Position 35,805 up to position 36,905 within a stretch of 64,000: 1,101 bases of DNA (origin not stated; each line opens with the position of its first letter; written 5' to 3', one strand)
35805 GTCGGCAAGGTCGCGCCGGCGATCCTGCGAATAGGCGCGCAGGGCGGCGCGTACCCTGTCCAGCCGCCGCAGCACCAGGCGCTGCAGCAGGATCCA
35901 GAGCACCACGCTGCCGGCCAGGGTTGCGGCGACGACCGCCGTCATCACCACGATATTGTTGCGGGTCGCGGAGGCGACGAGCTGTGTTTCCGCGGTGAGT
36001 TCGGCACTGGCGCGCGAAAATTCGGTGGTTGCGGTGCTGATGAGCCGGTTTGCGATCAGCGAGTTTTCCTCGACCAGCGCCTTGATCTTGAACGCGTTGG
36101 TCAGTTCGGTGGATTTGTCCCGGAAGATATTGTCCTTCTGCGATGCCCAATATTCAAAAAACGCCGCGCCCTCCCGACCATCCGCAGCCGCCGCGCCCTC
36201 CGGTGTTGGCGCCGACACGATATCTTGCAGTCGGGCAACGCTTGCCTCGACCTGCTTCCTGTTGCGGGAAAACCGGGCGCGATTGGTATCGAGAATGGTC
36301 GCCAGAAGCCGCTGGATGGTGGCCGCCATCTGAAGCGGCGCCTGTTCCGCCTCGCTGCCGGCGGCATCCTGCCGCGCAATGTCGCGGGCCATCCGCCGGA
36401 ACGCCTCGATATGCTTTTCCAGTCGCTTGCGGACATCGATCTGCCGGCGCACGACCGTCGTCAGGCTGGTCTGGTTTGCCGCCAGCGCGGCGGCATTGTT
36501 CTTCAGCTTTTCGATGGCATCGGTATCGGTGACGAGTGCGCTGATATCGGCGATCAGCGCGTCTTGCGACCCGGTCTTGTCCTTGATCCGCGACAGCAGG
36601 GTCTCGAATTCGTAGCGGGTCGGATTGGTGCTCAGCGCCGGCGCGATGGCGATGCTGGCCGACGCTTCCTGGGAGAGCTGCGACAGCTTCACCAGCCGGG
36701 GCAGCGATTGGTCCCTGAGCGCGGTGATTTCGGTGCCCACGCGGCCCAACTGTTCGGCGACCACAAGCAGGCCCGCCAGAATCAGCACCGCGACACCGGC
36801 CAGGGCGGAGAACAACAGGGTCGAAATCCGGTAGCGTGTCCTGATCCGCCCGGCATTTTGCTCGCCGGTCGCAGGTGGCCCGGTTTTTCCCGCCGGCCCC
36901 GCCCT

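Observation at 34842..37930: Orphan amino-acid-binding protein translationally coupled to a membrane adenylate cyclase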

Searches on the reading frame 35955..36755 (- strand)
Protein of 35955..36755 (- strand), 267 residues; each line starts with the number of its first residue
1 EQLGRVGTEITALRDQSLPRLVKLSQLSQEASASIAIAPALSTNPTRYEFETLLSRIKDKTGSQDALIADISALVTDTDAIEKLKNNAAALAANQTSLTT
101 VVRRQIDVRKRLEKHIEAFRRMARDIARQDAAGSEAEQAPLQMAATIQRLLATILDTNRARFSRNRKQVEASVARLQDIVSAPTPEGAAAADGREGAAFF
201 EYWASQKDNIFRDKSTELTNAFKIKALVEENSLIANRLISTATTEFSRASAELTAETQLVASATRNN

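Call 46: search_protein_families(library=pfam, alignment_id=A3, max_evalue=1)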
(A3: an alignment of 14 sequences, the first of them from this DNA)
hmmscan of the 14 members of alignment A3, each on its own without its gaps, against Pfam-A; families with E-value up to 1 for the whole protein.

A. member 1, seq(267 aa): 7 families
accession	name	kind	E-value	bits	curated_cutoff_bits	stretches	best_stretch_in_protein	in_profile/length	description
PF21689.3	TorS_sensor_domain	-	0.00082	19.4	27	1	18-129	1-112/275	Sensor protein TorS, sensor domain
PF09123.17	DUF1931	-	0.054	14.1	21.8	1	89-175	36-124/138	Domain of unknown function (DUF1931)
PF16523.10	betaPIX_CC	-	0.12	12.8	26.8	0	79-125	32-78/85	betaPIX coiled coil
PF02346.21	Vac_Fusion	-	0.12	12.4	24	1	84-121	5-42/56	Chordopoxvirus multifunctional envelope protein A27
PF16566.10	CREPT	-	0.45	11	29.3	0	23-125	6-108/147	Cell-cycle alteration and expression-elevated protein in tumour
PF01366.23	PRTP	-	0.5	8.8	24.6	1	23-139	323-438/656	Herpesvirus processing and transport protein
PF04102.17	SlyX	-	0.66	11.1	30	0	80-140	4-64/67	SlyX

B. families by the number of members that match (of 14 scanned): 28 families (the first 25 are shown)
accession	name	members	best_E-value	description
PF21689.3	TorS_sensor_domain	14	1.1e-05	Sensor protein TorS, sensor domain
PF02346.21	Vac_Fusion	6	0.007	Chordopoxvirus multifunctional envelope protein A27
PF18595.6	Nuf2_DHR10-like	3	0.0034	Nuf2, DHR10-like domain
PF16523.10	betaPIX_CC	3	0.024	betaPIX coiled coil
PF11166.13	DUF2951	2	0.0022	Protein of unknown function (DUF2951)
PF04055.27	Radical_SAM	2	0.033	Radical SAM superfamily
PF20379.3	DUF6674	1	0.00069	Family of unknown function (DUF6674)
PF21538.2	Med15_M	1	0.0053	ARC105/Med15 mediator subunit central domain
PF07445.17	PriC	1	0.027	Primosomal replication protein priC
PF07766.19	LETM1_RBD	1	0.029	LETM1-like, RBD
PF09123.17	DUF1931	1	0.054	Domain of unknown function (DUF1931)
PF17388.7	GP24_25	1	0.056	Mycobacteriophage tail assembly protein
PF08824.15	Serine_rich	1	0.058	Serine rich protein interaction domain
PF02970.22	TBCA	1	0.066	Tubulin binding cofactor A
PF18391.7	CHIP_TPR_N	1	0.079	CHIP N-terminal tetratricopeptide repeat domain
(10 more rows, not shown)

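Call 47: search_solved_structures(query=A3, max_evalue=10, show_alignments=2)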
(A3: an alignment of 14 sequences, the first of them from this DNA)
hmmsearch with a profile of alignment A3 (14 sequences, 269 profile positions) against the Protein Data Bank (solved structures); distinct sequences matched with E-value up to 10: 22.
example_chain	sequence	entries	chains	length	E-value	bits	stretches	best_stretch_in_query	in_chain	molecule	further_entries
5yi9_A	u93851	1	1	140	0.03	17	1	167-249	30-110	PC4 and SFRS1-interacting protein,Cell division cycle-associated 7-like protein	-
6tvm_A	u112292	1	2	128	0.047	16.4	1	166-247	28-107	PC4 and SFRS1-interacting protein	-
1z9e_A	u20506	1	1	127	0.049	16.3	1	167-247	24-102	PC4 and SFRS1 interacting protein 2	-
2b4j_C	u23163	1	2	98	0.059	16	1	167-237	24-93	PC4 and SFRS1 interacting protein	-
6emq_A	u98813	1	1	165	0.069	15.8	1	167-240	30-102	PC4 and SFRS1-interacting protein,Histone-lysine N-methyltransferase 2A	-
6emp_A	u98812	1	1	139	0.075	15.7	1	167-238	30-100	PC4 and SFRS1-interacting protein,Pogo transposable element with ZNF domain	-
6emo_A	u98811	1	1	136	0.085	15.5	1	167-239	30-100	PC4 and SFRS1-interacting protein,LEDGF/p75 IBD-JPO2 M1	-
1usy_H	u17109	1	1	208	0.11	15.1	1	67-134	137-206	ATP PHOSPHORIBOSYLTRANSFERASE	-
1o63_A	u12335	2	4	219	0.14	14.8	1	67-136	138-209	ATP phosphoribosyltransferase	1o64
3hph_E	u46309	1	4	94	0.14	14.8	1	167-232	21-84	PC4 and SFRS1-interacting protein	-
3f9k_C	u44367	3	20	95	0.14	14.8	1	167-232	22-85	PC4 and SFRS1-interacting protein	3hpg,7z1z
1usy_E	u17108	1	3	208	0.31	13.7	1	67-134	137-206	ATP PHOSPHORIBOSYLTRANSFERASE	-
3n2e_A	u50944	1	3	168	0.36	13.5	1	47-101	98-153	Shikimate kinase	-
9tjv_A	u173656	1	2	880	1.2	11.7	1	69-152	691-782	Leucine--tRNA ligase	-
9twu_A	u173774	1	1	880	1.2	11.7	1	69-152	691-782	Leucine--tRNA ligase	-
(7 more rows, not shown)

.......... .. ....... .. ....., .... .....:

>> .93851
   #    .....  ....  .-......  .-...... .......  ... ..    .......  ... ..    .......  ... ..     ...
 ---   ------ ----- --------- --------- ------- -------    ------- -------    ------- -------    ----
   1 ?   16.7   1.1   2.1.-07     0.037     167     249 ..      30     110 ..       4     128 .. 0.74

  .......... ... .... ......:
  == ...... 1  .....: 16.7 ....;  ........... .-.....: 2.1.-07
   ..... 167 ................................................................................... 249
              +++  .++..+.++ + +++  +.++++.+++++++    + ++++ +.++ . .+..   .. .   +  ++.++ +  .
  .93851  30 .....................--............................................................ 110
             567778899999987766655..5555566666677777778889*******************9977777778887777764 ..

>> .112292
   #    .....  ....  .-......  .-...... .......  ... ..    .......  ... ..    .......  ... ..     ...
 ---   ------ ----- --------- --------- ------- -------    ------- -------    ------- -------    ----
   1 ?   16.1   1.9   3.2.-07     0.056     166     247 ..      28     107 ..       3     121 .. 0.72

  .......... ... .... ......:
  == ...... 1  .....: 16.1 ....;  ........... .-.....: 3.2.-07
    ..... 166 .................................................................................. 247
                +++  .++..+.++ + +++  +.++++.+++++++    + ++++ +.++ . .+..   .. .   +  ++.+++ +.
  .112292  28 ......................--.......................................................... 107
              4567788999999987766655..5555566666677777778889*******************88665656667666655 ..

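Call 51: search_protein_representatives(alignment_id=A3)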
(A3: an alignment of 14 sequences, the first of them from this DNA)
Query: 14 sequences, 269 profile positions. Proteins with E-value up to 0.001 (for the whole library): 45; up to 1e-10: 22; up to 1e-30: 12. The best 45 are listed.
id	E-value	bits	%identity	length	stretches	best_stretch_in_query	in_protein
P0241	1.3e-89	316.6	-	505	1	1-269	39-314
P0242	1.7e-89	316.2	-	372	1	2-267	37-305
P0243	2.2e-87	309.3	-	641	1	2-269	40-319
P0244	5.0e-85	301.6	-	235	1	53-269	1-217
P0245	1.6e-77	277.0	-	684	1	2-269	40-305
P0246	5.9e-76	271.8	-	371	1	2-269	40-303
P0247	1.9e-74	266.9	-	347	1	2-265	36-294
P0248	3.2e-66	239.9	-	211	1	1-174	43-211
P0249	3.6e-50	187.3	-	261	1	2-209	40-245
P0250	1.9e-48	181.6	-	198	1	1-121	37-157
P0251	1.7e-37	145.8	-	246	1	2-178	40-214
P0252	5.6e-37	144.0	-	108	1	6-100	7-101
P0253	3.1e-29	118.6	-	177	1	2-98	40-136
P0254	8.9e-29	117.1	-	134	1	85-181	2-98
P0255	3.1e-23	99.0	-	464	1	187-269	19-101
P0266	2.7e-07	46.7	-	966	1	6-137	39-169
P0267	2.9e-07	46.6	-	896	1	5-129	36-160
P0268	1.4e-06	44.4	-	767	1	4-257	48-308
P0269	2.7e-06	43.4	-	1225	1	11-254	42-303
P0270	2.7e-06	43.4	-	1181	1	8-138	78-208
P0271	9.7e-06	41.6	-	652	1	6-147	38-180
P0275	8.9e-05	38.5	-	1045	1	5-139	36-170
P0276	1.1e-04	38.2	-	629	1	8-135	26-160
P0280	3.0e-04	36.7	-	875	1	9-260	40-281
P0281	3.2e-04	36.6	-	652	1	12-128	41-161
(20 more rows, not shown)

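Call 52: search_protein_families(library=pfam, proteins=[P0266, P0267, P0268, P0269, P0270, P0271, P0275, P0276, P0280, P0281], max_evalue=0.001)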
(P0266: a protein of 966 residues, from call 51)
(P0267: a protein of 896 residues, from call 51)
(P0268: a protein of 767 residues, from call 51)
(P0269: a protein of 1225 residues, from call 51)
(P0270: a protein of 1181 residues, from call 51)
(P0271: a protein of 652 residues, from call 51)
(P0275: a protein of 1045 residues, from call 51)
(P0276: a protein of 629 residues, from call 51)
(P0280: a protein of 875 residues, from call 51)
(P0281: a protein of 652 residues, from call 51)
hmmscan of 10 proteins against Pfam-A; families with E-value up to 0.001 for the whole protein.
P0266 (966 aa): 5 families
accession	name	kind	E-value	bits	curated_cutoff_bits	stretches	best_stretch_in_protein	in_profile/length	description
PF02518.31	HATPase_c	-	3e-28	98.9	26.4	1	847-953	5-109/111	Histidine kinase-, DNA gyrase B-, and HSP90-like ATPase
PF21689.3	TorS_sensor_domain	-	8e-12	45.6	27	1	51-160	1-110/275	Sensor protein TorS, sensor domain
PF01590.32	GAF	-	9.8e-11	42.8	22.4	1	418-553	9-133/133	GAF domain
PF13581.12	HATPase_c_2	-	5.4e-07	30.1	27.4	1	849-949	33-125/127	Histidine kinase-like ATPase domain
PF00672.30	HAMP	-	0.0005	20.8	25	0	326-375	2-52/53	HAMP domain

P0267 (896 aa): 3 families
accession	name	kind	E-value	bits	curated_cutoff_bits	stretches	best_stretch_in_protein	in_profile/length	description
PF02518.31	HATPase_c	-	6.4e-16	59.2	26.4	1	741-885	4-109/111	Histidine kinase-, DNA gyrase B-, and HSP90-like ATPase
PF21689.3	TorS_sensor_domain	-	4.2e-06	26.9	27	1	49-157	1-109/275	Sensor protein TorS, sensor domain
PF01627.28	Hpt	-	6.6e-05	23.5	24.6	1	544-639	2-83/84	Hpt domain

P0268 (767 aa): 5 families
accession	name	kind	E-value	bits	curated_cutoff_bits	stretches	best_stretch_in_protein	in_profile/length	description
PF02518.31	HATPase_c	-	8.3e-32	110.4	26.4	1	639-752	2-110/111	Histidine kinase-, DNA gyrase B-, and HSP90-like ATPase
PF00512.31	HisKA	-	4.6e-18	65.5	26.9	1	524-592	1-66/66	His Kinase A (phospho-acceptor) domain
PF21689.3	TorS_sensor_domain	-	7.7e-12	45.7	27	1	62-170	1-109/275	Sensor protein TorS, sensor domain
PF13188.13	PAS_8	-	5.3e-07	29.7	21.8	1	397-437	3-40/65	PAS domain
PF00989.32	PAS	-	0.00059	20.3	22.6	0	397-434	3-39/113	PAS fold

P0269 (1225 aa): 9 families
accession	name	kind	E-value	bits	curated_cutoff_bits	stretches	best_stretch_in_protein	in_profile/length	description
PF02518.31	HATPase_c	-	1.4e-29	103.2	26.4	1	662-779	1-110/111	Histidine kinase-, DNA gyrase B-, and HSP90-like ATPase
PF00072.30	Response_reg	-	2e-28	99.2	30.2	1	961-1078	1-110/111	Response regulator receiver domain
PF00512.31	HisKA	-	4.9e-19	68.6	26.9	1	550-615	1-66/66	His Kinase A (phospho-acceptor) domain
PF21689.3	TorS_sensor_domain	-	2.5e-12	47.3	27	1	49-157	1-109/275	Sensor protein TorS, sensor domain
PF01627.28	Hpt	-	3.2e-10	40.6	24.6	1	1132-1202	1-78/84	Hpt domain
PF13188.13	PAS_8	-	2.7e-06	27.5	21.8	1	401-440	2-38/65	PAS domain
PF08448.16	PAS_4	-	9.2e-06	26.3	23.1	1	406-532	1-110/110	PAS fold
PF00672.30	HAMP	-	6.1e-05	23.7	25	1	340-388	2-51/53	HAMP domain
PF00989.32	PAS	-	0.00013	22.4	22.6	1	401-442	2-43/113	PAS fold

P0270 (1181 aa): 5 families
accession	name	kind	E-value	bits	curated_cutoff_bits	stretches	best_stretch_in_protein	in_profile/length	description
PF00072.30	Response_reg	-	1.2e-32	112.8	30.2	2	863-981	1-109/111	Response regulator receiver domain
PF02518.31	HATPase_c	-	1.4e-30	106.4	26.4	1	583-698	1-110/111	Histidine kinase-, DNA gyrase B-, and HSP90-like ATPase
PF00512.31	HisKA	-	2.9e-19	69.3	26.9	1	471-536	1-66/66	His Kinase A (phospho-acceptor) domain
PF21689.3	TorS_sensor_domain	-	1.3e-13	51.6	27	1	88-201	1-114/275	Sensor protein TorS, sensor domain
PF01627.28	Hpt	-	2.8e-10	40.8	24.6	1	1087-1174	1-81/84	Hpt domain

P0271 (652 aa): 3 families
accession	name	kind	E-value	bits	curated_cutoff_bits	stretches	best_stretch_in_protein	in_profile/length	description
PF12860.13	PAS_7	-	4.7e-25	88.4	27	1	433-548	1-115/115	PAS fold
PF21689.3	TorS_sensor_domain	-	1.6e-13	51.3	27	1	50-160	1-111/275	Sensor protein TorS, sensor domain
PF00512.31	HisKA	-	6.9e-12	45.7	26.9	1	577-623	1-47/66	His Kinase A (phospho-acceptor) domain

P0275 (1045 aa): 7 families
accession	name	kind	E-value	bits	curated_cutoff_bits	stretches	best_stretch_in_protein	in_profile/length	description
PF00072.30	Response_reg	-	8.8e-33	113.2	30.2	2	784-896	1-110/111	Response regulator receiver domain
PF02518.31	HATPase_c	-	4e-29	101.7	26.4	1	659-768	2-109/111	Histidine kinase-, DNA gyrase B-, and HSP90-like ATPase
PF00512.31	HisKA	-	1.9e-18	66.7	26.9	1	544-612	1-66/66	His Kinase A (phospho-acceptor) domain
PF21689.3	TorS_sensor_domain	-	1.6e-10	41.4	27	1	49-158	1-110/275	Sensor protein TorS, sensor domain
PF12729.13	4HB_MCP_1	-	3.5e-05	23.9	27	1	6-121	2-117/181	Four helix bundle sensory module for signal transduction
PF20274.4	cREC_REC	-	4.2e-05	24.6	27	0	931-989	13-75/88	Cyclic-phosphate processing Receiver domain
PF08447.18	PAS_3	-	0.00018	22.1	25.6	1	443-501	2-60/89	PAS fold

P0276 (629 aa): 3 families
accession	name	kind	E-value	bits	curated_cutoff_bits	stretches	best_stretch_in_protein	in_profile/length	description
PF02518.31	HATPase_c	-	7.2e-27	94.5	26.4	1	504-613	2-108/111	Histidine kinase-, DNA gyrase B-, and HSP90-like ATPase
PF00512.31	HisKA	-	8.2e-19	67.9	26.9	1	393-458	2-66/66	His Kinase A (phospho-acceptor) domain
PF21689.3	TorS_sensor_domain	-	2.2e-06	27.8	27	1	36-159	1-119/275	Sensor protein TorS, sensor domain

P0280 (875 aa): 6 families
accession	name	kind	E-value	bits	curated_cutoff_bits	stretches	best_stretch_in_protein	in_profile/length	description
PF02518.31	HATPase_c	-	4.9e-31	107.9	26.4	1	746-856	2-109/111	Histidine kinase-, DNA gyrase B-, and HSP90-like ATPase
PF12860.13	PAS_7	-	2.9e-29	102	27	1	503-614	3-114/115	PAS fold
PF00512.31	HisKA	-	1.3e-19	70.5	26.9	1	630-698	1-65/66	His Kinase A (phospho-acceptor) domain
PF13188.13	PAS_8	-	4.7e-13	49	21.8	2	372-421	1-50/65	PAS domain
PF21689.3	TorS_sensor_domain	-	4.9e-10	39.8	27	1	49-152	1-104/275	Sensor protein TorS, sensor domain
PF00989.32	PAS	-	3.3e-05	24.3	22.6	0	496-532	2-38/113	PAS fold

P0281 (652 aa): 4 families
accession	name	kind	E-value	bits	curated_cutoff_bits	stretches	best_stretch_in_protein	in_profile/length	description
PF02518.31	HATPase_c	-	8.8e-26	91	26.4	1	523-632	2-109/111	Histidine kinase-, DNA gyrase B-, and HSP90-like ATPase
PF00512.31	HisKA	-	4.3e-20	72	26.9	1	412-477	2-66/66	His Kinase A (phospho-acceptor) domain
PF21689.3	TorS_sensor_domain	-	1.6e-07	31.5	27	1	47-162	1-112/275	Sensor protein TorS, sensor domain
PF13581.12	HATPase_c_2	-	6.4e-06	26.6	27.4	1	534-629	39-126/127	Histidine kinase-like ATPase domain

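Call 53: find_encoding_contigs(protein=P0268, flank=5000, max_places=3)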
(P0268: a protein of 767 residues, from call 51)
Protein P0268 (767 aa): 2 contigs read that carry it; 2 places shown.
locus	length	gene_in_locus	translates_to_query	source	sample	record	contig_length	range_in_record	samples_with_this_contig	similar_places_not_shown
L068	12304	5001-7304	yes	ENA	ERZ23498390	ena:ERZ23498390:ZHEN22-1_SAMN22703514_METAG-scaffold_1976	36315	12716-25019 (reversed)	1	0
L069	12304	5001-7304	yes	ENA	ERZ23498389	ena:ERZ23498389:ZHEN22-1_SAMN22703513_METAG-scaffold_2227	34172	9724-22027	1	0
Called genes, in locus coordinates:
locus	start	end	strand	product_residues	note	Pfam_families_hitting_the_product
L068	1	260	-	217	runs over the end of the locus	-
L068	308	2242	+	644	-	PF00005:ABC_tran, PF02463:SMC_N (faint), PF07693:KAP_NTPase (faint), PF13555:AAA_29 (faint), PF13304:AAA_21 (faint), PF12848:ABC_tran_Xtn, PF00005:ABC_tran, PF16326:ABC_tran_CTD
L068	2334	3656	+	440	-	PF00291:PALP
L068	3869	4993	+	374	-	PF00497:SBP_bac_3 (weak)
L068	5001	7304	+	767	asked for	PF21689:TorS_sensor_domain, PF13188:PAS_8 (weak), PF00512:HisKA, PF02518:HATPase_c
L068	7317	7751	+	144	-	PF00072:Response_reg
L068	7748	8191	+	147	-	PF13581:HATPase_c_2, PF02518:HATPase_c (weak)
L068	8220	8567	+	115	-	PF01740:STAS, PF13466:STAS_2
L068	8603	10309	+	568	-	PF00860:Xan_ur_permease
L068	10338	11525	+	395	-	PF00072:Response_reg, PF07228:SpoIIE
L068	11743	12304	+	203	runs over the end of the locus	PF00702:Hydrolase, PF12710:HAD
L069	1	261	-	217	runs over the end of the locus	-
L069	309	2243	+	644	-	PF00005:ABC_tran, PF02463:SMC_N (faint), PF07693:KAP_NTPase (faint), PF13555:AAA_29 (faint), PF13304:AAA_21 (faint), PF12848:ABC_tran_Xtn, PF00005:ABC_tran, PF16326:ABC_tran_CTD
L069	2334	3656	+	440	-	PF00291:PALP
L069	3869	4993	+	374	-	PF00497:SBP_bac_3 (weak)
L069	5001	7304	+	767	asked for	PF21689:TorS_sensor_domain, PF13188:PAS_8 (weak), PF00512:HisKA, PF02518:HATPase_c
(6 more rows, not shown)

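Call 55: find_encoding_contigs(protein=P0269, flank=4000, max_places=2)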
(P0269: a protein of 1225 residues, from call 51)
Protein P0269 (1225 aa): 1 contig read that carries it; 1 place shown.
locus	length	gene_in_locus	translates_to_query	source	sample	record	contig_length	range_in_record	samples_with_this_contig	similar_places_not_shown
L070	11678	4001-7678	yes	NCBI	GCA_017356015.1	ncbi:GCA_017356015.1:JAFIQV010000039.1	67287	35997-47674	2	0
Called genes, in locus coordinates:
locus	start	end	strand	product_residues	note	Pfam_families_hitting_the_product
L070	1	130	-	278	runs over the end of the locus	PF00290:Trp_syntA, PF01884:PcrB (faint)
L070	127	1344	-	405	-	PF00291:PALP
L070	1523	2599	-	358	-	PF00497:SBP_bac_3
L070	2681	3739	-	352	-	PF00497:SBP_bac_3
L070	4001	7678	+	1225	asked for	PF21689:TorS_sensor_domain, PF08448:PAS_4 (weak), PF13188:PAS_8 (weak), PF00512:HisKA, PF02518:HATPase_c, PF00072:Response_reg, PF01627:Hpt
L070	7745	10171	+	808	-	PF00989:PAS (faint), PF13188:PAS_8 (faint), PF08448:PAS_4 (faint), PF12860:PAS_7, PF00512:HisKA, PF02518:HATPase_c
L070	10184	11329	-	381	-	PF00144:Beta-lactamase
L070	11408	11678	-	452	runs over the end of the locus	PF07992:Pyr_redox_2, PF01134:GIDA (faint), PF01266:DAO (faint), PF13450:NAD_binding_8 (weak), PF13454:NAD_binding_9 (faint), PF00070:Pyr_redox, PF22366:NDH2_C (weak)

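Call 56: find_encoding_contigs(protein=P0280, flank=4000, max_places=2)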
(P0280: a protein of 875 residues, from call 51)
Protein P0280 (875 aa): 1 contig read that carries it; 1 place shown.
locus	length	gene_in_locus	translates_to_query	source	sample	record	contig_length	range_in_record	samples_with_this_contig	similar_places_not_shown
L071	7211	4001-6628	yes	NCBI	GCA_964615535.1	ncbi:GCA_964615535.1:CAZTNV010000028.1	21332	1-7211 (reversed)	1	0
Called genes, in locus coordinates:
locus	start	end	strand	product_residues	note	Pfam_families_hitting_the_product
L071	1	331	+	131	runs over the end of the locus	PF01641:SelR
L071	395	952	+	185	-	PF00583:Acetyltransf_1 (weak), PF13508:Acetyltransf_7, PF08445:FR47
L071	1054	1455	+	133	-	PF06262:Zincin_1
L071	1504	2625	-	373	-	PF00497:SBP_bac_3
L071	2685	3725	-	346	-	PF00497:SBP_bac_3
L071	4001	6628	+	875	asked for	PF21689:TorS_sensor_domain, PF13188:PAS_8 (weak), PF12860:PAS_7, PF00512:HisKA, PF02518:HATPase_c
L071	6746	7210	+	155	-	?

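Call 60: find_encoding_contigs(protein=P0271, flank=4000, max_places=2)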
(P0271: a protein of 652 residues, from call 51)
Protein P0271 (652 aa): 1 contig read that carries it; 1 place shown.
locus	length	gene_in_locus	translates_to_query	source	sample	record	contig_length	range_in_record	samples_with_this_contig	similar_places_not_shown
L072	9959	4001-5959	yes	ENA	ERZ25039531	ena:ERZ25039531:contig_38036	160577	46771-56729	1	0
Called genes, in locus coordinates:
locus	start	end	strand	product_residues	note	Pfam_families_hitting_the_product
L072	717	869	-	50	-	-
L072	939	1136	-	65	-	-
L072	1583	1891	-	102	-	PF00486:Trans_reg_C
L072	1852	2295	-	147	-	PF00072:Response_reg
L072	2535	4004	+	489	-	PF00532:Peripla_BP_1, PF13377:Peripla_BP_3 (faint), PF13407:Peripla_BP_4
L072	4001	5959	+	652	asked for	PF21689:TorS_sensor_domain, PF12860:PAS_7, PF00512:HisKA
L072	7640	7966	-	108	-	-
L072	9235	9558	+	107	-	PF13619:KTSC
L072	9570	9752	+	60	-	-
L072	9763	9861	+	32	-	-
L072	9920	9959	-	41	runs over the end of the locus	-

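Call 62: find_encoding_contigs(protein=P0276, flank=4000, max_places=2)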
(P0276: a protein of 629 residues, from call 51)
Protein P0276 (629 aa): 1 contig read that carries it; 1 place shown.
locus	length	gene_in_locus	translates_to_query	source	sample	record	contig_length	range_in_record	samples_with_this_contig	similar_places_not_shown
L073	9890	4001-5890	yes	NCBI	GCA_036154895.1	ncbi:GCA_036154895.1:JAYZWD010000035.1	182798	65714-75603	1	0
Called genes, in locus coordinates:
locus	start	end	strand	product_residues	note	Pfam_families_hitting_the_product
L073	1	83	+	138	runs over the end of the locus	PF09361:Phasin_2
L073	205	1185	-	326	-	PF00291:PALP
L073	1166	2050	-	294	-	PF12146:Hydrolase_4, PF00561:Abhydrolase_1, PF12697:Abhydrolase_6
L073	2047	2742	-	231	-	PF00702:Hydrolase, PF13419:HAD_2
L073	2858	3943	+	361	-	PF00497:SBP_bac_3 (weak)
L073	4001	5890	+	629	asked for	PF21689:TorS_sensor_domain (weak), PF00512:HisKA, PF02518:HATPase_c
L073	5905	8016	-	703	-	PF01464:SLT, PF27553:SLT_superhelical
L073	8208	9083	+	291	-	PF00701:DHDPS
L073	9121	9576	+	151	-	PF01668:SmpB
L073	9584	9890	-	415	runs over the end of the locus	PF02771:Acyl-CoA_dh_N, PF02770:Acyl-CoA_dh_M, PF00441:Acyl-CoA_dh_1, PF08028:Acyl-CoA_dh_2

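Call 71: find_encoding_contigs(protein=P0266, flank=4000, max_places=2)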
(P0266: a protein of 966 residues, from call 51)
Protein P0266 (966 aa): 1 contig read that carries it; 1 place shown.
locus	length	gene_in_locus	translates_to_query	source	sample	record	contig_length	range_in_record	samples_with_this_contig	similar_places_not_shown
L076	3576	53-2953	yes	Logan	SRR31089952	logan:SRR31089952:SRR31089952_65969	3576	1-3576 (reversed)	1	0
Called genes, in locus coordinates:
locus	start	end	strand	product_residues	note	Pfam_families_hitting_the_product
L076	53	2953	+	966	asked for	PF21689:TorS_sensor_domain, PF01590:GAF, PF02518:HATPase_c, PF13581:HATPase_c_2 (weak)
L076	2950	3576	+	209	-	?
